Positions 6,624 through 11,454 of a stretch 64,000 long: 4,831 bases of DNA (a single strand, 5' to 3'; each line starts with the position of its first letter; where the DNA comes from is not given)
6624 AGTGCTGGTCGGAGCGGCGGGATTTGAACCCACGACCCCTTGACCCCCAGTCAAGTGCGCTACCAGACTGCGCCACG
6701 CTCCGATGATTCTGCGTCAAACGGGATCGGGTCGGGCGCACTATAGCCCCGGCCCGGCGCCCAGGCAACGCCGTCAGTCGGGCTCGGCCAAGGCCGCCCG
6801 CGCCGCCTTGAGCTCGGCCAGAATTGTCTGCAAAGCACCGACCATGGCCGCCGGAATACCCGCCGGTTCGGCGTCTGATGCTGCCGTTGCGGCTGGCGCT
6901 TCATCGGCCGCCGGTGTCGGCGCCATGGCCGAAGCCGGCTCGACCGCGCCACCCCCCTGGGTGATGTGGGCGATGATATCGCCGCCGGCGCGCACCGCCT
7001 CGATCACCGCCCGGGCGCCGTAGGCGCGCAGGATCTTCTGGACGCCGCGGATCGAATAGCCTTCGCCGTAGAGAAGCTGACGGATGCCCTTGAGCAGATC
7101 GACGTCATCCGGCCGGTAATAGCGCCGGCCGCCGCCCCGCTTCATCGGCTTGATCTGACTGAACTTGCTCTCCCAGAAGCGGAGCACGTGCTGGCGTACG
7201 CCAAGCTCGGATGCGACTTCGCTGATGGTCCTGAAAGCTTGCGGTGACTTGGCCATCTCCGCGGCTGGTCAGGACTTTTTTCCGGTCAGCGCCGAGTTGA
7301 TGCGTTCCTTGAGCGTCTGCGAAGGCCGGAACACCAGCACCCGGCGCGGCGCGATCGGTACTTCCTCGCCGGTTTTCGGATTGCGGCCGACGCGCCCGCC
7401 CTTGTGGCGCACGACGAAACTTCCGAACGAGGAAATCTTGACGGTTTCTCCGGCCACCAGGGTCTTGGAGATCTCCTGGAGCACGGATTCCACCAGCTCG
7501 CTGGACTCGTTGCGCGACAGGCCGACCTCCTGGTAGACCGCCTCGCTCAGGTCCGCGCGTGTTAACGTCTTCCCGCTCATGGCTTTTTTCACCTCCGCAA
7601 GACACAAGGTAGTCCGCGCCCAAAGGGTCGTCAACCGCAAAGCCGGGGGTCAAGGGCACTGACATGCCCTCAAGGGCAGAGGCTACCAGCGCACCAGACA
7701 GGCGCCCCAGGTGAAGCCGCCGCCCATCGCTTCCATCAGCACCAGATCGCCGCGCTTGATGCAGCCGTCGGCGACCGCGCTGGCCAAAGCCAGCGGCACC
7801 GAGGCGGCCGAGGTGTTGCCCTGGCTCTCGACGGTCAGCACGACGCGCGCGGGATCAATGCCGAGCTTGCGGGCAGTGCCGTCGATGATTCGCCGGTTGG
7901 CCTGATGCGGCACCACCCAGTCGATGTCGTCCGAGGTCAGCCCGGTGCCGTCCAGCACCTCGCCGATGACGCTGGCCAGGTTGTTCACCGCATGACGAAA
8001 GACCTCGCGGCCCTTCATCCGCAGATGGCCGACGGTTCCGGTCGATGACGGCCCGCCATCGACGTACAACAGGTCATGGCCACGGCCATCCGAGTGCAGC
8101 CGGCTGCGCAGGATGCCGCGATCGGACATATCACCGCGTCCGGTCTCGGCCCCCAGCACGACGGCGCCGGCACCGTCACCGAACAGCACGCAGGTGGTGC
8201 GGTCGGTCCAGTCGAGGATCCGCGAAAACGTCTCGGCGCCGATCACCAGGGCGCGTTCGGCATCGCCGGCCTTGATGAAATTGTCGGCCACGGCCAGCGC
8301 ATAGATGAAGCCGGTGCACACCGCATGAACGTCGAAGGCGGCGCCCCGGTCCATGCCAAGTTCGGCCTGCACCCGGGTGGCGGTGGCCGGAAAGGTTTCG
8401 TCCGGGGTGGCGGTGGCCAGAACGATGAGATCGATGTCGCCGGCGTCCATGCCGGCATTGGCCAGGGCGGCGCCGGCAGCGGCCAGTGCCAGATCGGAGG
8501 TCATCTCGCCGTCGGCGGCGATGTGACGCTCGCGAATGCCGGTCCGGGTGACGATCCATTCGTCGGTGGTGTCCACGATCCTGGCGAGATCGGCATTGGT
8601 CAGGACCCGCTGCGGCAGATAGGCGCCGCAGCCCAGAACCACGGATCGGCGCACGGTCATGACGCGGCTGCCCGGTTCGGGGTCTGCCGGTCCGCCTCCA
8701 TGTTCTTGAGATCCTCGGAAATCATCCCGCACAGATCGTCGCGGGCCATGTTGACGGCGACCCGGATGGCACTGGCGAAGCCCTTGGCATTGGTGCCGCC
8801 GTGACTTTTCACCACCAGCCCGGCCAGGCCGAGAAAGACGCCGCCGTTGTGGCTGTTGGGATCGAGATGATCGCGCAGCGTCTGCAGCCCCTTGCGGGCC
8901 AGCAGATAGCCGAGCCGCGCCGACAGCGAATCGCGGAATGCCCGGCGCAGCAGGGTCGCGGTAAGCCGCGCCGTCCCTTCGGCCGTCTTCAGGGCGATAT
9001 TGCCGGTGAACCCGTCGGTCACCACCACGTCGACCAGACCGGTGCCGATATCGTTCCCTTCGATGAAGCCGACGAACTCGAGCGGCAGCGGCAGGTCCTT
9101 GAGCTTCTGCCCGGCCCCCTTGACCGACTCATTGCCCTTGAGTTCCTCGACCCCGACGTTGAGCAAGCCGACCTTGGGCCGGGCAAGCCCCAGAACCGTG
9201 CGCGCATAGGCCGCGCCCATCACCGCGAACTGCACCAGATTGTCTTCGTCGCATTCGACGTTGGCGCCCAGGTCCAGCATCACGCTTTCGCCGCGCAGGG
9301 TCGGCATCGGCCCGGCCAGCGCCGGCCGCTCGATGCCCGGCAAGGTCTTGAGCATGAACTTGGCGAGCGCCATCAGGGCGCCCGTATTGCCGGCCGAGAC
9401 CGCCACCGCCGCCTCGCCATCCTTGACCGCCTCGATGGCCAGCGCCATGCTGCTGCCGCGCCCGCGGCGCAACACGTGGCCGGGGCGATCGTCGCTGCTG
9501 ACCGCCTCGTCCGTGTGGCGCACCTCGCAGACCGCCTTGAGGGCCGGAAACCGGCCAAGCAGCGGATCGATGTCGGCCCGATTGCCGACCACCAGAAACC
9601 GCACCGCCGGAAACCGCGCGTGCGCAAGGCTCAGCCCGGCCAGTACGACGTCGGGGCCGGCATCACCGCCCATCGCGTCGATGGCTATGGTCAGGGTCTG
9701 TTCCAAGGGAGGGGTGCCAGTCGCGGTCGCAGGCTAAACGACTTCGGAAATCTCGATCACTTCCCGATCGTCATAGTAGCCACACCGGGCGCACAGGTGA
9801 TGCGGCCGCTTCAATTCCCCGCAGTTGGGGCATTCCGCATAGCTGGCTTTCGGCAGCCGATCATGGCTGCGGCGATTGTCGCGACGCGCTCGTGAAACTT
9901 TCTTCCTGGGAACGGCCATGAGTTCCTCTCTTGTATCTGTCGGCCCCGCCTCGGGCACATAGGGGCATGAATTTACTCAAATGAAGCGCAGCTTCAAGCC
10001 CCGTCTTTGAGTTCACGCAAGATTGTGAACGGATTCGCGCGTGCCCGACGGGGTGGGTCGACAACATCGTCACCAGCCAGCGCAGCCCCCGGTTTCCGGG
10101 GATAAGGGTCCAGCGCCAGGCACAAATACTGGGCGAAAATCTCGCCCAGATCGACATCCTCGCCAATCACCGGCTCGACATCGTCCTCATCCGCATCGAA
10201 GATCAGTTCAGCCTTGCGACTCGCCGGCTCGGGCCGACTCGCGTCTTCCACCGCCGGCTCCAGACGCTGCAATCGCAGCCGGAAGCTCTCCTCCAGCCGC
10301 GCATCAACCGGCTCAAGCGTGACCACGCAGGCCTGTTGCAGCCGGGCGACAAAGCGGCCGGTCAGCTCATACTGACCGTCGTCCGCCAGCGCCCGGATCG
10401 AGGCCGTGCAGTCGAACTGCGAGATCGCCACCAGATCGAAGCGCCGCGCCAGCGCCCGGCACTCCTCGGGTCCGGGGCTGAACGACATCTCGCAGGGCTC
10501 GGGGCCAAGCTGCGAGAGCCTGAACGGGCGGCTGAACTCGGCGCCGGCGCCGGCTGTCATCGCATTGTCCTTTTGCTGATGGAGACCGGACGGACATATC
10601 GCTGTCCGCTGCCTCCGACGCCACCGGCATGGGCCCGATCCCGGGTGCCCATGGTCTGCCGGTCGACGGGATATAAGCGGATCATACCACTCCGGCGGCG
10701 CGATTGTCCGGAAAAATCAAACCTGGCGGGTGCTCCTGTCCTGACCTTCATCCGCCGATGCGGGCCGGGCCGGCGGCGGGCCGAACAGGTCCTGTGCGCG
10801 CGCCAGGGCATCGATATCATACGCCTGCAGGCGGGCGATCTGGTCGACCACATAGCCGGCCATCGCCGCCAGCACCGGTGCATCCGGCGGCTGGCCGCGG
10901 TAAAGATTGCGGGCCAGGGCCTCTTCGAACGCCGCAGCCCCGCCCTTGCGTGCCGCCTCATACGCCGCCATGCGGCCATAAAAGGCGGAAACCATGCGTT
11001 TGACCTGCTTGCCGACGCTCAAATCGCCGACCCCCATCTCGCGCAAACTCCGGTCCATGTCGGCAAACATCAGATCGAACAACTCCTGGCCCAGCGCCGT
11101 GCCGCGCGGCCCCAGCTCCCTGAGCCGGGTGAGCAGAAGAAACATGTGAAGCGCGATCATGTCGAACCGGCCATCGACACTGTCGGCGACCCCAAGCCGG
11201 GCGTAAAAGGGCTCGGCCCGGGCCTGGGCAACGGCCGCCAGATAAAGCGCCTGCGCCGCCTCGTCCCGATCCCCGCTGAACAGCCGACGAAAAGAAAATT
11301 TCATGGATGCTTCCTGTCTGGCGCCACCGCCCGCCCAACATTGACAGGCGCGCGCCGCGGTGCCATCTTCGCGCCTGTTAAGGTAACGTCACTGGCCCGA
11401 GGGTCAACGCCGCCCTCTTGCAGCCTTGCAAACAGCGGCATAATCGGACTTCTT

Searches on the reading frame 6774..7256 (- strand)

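Call 41: search_protein_families(library=pfam, proteins=[window:6774-7256:-], max_evalue=0.00001)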
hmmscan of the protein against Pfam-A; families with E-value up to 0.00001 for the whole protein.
window:6774-7256:- (160 aa): 2 families
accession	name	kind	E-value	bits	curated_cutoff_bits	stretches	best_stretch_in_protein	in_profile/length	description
PF13411.12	MerR_1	-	2.6e-23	82.3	21.6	1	10-78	2-68/69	MerR HTH family regulatory protein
PF00376.29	MerR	-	9.8e-09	35.3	28.2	1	10-47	1-38/38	MerR family regulatory protein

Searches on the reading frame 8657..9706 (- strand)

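Call 41: search_protein_families(library=pfam, proteins=[window:8657-9706:-], max_evalue=0.00001)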
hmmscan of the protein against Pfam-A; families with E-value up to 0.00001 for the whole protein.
window:8657-9706:- (349 aa): 1 family
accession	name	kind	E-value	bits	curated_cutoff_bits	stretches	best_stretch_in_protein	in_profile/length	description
PF02504.20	FA_synthesis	-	1e-106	357.2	29.1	1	5-326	1-322/324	Fatty acid synthesis protein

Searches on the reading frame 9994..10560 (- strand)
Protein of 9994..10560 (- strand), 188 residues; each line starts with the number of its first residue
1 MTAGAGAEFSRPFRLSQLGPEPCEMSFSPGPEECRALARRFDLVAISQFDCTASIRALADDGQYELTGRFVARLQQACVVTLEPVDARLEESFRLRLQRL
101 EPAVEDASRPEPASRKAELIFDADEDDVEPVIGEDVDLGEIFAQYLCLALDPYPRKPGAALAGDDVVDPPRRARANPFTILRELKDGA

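Call 41: search_protein_families(library=pfam, proteins=[window:9994-10560:-], max_evalue=0.00001)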
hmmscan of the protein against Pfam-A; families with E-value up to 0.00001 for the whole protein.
window:9994-10560:- (188 aa): 1 family
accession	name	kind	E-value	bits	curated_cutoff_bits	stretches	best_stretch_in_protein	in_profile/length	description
PF02620.22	YceD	-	1.6e-09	38.3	33.2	1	66-160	1-84/119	Large ribosomal RNA subunit accumulation protein YceD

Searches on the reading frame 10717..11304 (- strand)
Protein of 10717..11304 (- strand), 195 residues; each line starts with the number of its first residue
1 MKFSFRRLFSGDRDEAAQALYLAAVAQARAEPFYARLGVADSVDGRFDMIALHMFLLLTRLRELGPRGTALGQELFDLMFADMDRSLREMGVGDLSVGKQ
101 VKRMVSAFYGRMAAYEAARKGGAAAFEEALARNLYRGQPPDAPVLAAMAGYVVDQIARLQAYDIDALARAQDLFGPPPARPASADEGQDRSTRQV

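Call 41: search_protein_families(library=pfam, proteins=[window:10717-11304:-], max_evalue=0.00001)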
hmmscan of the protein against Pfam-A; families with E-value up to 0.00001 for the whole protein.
window:10717-11304:- (195 aa): 1 family
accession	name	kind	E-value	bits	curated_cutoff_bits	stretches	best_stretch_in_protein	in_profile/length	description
PF03981.17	Ubiq_cyt_C_chap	-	3.3e-43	147.5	21.5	1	36-171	2-137/140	Ubiquinol-cytochrome C chaperone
